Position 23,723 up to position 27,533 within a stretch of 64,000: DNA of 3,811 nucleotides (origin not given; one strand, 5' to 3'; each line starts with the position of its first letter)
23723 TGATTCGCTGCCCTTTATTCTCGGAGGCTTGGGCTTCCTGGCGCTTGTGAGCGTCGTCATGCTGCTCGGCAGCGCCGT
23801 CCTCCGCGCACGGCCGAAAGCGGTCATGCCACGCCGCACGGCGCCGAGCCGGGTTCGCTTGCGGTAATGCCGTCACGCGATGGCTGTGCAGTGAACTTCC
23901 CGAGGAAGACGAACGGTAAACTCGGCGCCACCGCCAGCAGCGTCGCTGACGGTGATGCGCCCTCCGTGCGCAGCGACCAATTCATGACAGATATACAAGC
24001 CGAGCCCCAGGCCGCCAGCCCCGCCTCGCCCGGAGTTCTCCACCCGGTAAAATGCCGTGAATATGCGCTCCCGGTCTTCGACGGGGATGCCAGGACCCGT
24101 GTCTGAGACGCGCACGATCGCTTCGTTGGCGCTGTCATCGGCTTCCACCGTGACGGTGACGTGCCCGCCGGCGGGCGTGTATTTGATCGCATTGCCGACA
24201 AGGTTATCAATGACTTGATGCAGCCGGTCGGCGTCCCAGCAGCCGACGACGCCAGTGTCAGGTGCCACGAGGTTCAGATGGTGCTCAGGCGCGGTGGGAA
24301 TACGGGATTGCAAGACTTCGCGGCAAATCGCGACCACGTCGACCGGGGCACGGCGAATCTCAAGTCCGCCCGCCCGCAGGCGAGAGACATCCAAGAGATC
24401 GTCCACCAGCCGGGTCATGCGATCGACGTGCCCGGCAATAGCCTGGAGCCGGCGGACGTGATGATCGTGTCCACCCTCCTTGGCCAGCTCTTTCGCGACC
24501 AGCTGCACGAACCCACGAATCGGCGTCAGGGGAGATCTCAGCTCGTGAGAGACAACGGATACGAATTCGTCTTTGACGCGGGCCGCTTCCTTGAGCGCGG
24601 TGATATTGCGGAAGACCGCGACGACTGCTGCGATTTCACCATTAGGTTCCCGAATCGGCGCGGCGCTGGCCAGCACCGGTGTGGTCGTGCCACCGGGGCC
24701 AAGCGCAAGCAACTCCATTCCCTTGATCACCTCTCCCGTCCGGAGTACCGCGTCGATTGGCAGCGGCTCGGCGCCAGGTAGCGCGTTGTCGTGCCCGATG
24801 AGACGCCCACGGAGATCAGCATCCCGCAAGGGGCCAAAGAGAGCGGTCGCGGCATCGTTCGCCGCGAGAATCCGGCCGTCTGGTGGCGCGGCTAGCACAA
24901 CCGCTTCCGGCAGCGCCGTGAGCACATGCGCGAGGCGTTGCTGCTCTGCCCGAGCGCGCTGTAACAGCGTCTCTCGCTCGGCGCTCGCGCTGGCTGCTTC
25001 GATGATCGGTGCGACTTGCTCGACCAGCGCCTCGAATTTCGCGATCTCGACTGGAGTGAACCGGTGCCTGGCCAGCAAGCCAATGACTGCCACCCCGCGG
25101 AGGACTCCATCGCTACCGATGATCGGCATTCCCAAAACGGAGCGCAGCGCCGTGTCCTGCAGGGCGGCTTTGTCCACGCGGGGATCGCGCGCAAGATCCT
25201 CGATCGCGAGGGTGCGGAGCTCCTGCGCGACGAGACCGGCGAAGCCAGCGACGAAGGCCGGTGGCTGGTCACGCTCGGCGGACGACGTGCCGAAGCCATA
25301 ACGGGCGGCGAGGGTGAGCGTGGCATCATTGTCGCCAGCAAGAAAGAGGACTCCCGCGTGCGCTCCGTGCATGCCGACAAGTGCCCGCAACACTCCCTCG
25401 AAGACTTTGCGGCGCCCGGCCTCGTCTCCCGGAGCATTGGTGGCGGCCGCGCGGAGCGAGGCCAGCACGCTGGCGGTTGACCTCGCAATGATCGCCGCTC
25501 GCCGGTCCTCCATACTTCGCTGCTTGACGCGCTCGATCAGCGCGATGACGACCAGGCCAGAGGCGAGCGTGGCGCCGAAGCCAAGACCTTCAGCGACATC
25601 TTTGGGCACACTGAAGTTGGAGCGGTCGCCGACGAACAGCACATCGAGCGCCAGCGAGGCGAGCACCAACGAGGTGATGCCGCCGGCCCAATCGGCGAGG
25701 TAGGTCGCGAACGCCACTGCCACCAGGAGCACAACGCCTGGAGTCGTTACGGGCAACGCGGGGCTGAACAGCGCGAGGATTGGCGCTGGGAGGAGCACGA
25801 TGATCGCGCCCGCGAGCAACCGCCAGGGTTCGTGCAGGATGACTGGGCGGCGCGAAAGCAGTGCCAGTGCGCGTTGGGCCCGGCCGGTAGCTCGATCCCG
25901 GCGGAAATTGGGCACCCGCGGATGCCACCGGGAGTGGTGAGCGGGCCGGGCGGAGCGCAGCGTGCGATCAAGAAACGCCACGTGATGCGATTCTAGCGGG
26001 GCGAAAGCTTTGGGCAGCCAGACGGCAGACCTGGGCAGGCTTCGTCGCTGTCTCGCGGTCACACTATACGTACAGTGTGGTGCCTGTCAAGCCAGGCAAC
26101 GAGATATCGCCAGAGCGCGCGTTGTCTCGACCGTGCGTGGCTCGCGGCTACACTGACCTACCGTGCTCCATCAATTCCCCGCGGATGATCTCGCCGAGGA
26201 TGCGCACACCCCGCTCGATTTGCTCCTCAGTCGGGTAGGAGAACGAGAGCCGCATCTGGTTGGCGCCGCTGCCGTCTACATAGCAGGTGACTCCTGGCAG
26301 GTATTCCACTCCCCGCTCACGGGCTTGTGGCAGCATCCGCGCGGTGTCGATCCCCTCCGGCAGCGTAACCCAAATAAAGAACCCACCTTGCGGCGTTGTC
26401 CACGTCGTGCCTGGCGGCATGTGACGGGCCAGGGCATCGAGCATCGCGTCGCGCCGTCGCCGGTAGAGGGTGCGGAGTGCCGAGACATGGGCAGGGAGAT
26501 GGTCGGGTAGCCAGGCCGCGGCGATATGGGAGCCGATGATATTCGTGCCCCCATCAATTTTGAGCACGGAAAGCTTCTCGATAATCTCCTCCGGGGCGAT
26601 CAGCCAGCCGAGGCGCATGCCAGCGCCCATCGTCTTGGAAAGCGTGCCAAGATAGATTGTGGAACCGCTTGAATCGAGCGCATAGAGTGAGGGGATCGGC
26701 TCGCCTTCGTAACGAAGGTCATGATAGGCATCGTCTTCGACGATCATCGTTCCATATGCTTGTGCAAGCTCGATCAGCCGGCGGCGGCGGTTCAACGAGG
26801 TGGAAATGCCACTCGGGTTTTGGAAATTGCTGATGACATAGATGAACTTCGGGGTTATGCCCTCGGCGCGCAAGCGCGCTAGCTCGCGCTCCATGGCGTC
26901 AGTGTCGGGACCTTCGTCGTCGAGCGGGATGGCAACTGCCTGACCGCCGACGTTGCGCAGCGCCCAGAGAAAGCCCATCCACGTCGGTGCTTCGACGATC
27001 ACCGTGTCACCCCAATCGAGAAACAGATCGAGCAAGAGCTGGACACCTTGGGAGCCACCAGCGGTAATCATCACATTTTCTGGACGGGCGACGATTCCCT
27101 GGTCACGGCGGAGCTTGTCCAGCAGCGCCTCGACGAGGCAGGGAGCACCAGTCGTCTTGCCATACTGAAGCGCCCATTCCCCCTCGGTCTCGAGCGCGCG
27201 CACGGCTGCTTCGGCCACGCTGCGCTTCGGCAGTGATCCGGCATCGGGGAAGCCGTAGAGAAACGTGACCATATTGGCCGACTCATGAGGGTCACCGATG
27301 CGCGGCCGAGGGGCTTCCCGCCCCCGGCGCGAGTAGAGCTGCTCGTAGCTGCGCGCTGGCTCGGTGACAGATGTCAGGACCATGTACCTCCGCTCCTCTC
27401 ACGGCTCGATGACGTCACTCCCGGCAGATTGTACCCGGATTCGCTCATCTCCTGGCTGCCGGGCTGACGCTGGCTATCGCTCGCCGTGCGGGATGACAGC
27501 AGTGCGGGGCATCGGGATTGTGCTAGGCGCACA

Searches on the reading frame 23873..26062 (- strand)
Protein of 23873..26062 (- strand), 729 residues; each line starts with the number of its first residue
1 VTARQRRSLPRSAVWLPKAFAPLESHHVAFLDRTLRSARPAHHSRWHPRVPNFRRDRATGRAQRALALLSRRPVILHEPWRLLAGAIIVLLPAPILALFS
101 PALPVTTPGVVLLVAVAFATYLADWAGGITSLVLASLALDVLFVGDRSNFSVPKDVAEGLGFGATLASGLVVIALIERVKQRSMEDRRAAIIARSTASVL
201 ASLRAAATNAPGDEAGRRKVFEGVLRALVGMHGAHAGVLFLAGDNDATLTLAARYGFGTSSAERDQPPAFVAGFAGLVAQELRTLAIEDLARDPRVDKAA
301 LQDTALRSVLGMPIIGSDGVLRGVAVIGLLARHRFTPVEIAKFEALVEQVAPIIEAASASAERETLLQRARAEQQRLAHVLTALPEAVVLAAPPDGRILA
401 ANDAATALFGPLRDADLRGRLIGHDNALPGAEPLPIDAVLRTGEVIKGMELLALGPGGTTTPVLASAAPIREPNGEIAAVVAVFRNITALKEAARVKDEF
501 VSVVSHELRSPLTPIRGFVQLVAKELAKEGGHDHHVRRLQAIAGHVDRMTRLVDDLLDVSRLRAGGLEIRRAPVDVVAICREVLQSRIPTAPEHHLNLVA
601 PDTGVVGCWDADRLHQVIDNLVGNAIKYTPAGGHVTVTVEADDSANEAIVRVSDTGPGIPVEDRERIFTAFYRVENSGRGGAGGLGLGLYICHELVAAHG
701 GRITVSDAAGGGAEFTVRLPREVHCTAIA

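Call 79: search_protein_families(library=pfam, proteins=[window:23873-26062:-], max_evalue=0.00001)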
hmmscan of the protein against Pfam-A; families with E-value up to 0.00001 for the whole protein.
window:23873-26062:- (729 aa): 9 families
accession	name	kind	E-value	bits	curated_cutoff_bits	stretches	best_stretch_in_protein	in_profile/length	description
PF02518.31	HATPase_c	-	1.7e-34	119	26.4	1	610-722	2-110/111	Histidine kinase-, DNA gyrase B-, and HSP90-like ATPase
PF00512.31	HisKA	-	3e-16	59.7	26.9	1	497-565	2-66/66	His Kinase A (phospho-acceptor) domain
PF13185.12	GAF_2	-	3.6e-13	50.3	28.6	1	218-355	5-136/136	GAF domain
PF08448.16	PAS_4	-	1.2e-10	42.1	23.1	1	383-491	3-109/110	PAS fold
PF13426.13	PAS_9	-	5e-10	40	27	1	385-489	1-103/103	PAS domain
PF01590.32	GAF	-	1.2e-09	39.2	22.4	1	219-351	4-130/133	GAF domain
PF13493.11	DUF4118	-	1.2e-07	31.9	28.4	1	84-188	3-106/107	Domain of unknown function (DUF4118)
PF00989.32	PAS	-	2.6e-06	27.9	22.6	1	376-487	2-113/113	PAS fold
PF13188.13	PAS_8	-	6.3e-06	26.4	21.8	0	375-428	1-53/65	PAS domain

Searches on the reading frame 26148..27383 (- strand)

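Call 79: search_protein_families(library=pfam, proteins=[window:26148-27383:-], max_evalue=0.00001)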
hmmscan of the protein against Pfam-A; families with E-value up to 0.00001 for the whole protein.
window:26148-27383:- (411 aa): 2 families
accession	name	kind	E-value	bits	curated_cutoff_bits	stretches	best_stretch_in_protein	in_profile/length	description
PF00155.27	Aminotran_1_2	-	2.3e-41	142.7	19.7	1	52-394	18-359/361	Aminotransferase class I and II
PF12897.13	Asp_aminotransf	-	3.5e-15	56.2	27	1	128-396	127-405/421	Aspartate amino-transferase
